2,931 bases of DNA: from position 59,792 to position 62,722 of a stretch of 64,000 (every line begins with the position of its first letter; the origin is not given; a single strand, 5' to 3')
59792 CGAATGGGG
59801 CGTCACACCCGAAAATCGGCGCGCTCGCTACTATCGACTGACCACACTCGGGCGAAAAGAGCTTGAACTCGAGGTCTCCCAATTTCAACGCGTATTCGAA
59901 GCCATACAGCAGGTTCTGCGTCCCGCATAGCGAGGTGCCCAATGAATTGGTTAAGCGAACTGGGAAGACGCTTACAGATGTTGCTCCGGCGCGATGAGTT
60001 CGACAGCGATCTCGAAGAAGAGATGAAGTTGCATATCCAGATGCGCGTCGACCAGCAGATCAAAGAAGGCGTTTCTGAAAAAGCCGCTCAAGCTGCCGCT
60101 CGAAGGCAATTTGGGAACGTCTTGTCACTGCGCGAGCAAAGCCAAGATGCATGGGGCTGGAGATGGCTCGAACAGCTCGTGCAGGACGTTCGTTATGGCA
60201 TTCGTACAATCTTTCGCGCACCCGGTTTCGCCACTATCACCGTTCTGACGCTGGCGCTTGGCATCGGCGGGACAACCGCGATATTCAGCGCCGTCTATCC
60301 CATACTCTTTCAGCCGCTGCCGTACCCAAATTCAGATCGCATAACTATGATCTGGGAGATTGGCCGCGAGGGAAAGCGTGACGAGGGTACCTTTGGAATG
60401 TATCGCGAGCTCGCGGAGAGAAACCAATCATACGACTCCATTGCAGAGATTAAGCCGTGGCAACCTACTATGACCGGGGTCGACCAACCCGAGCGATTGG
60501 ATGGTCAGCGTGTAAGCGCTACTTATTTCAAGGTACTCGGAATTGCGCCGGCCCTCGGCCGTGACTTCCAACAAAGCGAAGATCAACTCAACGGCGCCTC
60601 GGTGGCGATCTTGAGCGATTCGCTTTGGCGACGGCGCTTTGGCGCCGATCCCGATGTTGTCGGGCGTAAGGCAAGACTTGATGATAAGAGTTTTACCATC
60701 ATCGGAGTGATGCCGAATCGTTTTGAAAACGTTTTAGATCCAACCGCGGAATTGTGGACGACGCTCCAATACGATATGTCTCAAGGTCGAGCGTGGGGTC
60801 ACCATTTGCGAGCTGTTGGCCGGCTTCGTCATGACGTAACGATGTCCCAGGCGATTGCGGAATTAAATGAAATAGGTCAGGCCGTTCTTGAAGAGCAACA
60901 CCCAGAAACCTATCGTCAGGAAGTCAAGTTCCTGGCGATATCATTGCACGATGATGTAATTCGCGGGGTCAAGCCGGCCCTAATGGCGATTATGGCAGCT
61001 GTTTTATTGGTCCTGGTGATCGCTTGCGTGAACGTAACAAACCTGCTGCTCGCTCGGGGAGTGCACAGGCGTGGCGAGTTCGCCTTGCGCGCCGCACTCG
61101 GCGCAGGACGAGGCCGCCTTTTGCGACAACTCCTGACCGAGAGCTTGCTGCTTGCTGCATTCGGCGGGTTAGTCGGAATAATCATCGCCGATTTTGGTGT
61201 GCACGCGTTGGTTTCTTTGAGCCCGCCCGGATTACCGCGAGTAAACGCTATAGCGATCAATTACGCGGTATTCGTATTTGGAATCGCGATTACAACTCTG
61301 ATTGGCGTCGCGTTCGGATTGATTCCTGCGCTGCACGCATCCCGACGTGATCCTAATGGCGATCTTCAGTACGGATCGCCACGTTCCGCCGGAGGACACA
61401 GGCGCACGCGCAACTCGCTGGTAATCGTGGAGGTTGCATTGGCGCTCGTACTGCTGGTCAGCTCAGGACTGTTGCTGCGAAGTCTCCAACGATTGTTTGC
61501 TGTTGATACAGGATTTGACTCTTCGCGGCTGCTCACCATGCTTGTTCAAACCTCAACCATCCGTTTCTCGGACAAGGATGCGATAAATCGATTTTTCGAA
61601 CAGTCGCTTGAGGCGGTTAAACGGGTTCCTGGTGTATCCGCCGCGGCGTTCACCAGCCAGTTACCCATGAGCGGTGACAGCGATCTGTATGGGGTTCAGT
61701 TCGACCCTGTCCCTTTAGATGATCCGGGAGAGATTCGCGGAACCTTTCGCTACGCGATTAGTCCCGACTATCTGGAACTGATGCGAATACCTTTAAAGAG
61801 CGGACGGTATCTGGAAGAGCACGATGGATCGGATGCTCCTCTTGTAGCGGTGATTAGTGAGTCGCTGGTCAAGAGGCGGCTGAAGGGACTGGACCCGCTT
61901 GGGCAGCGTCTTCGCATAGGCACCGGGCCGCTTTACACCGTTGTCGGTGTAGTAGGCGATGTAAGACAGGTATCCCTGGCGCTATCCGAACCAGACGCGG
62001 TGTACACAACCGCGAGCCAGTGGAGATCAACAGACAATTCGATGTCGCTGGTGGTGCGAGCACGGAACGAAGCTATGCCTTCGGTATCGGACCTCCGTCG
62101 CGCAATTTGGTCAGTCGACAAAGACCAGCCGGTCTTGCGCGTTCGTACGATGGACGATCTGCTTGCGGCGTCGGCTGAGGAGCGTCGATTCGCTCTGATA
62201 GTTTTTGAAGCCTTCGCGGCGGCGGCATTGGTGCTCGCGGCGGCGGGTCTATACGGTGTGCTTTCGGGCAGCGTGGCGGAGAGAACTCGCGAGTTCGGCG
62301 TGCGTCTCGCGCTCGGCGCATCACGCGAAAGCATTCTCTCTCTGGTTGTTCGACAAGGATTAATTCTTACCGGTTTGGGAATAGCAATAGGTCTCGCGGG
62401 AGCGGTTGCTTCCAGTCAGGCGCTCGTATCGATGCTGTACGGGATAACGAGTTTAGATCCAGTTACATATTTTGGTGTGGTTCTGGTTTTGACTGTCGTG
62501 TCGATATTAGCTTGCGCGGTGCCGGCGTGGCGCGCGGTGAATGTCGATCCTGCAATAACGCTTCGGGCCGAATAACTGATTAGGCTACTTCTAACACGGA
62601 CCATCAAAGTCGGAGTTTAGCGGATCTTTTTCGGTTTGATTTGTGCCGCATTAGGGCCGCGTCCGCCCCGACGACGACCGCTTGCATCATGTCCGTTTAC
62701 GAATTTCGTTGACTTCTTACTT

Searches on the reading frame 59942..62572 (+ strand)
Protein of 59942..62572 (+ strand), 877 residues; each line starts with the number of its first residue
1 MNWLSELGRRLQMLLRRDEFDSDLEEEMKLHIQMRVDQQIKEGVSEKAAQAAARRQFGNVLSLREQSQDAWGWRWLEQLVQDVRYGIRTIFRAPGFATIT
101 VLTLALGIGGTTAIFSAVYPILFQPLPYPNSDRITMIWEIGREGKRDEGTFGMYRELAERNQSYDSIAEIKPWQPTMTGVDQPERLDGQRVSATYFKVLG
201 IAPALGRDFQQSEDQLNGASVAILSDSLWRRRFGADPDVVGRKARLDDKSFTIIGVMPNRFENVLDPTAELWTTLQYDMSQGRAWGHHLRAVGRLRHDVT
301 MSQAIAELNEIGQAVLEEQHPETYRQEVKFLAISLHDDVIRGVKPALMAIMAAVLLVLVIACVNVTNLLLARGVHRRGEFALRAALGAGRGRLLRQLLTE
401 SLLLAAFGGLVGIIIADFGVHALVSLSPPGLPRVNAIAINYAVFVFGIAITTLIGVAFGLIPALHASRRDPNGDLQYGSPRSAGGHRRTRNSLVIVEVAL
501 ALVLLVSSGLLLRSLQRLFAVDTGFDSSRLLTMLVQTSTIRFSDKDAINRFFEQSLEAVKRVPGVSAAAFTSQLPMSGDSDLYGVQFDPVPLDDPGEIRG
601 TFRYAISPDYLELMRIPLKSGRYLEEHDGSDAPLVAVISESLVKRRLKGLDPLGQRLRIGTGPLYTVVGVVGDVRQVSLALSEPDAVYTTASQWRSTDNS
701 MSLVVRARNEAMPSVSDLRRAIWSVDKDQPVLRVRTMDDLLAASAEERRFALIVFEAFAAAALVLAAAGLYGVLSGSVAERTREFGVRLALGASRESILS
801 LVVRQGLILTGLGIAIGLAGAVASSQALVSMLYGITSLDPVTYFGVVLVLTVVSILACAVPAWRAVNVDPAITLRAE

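Call 9: search_protein_families(library=pfam, proteins=[window:59942-62572:+], max_evalue=0.001)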
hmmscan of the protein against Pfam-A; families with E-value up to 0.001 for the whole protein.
window:59942-62572:+ (877 aa): 2 families
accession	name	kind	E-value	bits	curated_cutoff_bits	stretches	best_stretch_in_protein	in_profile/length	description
PF12704.14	MacB_PCD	-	1.5e-39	136.9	27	2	99-310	3-206/207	MacB-like periplasmic core domain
PF02687.27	FtsX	-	1.4e-26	93.3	25.5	2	757-870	2-120/120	FtsX-like permease C-terminal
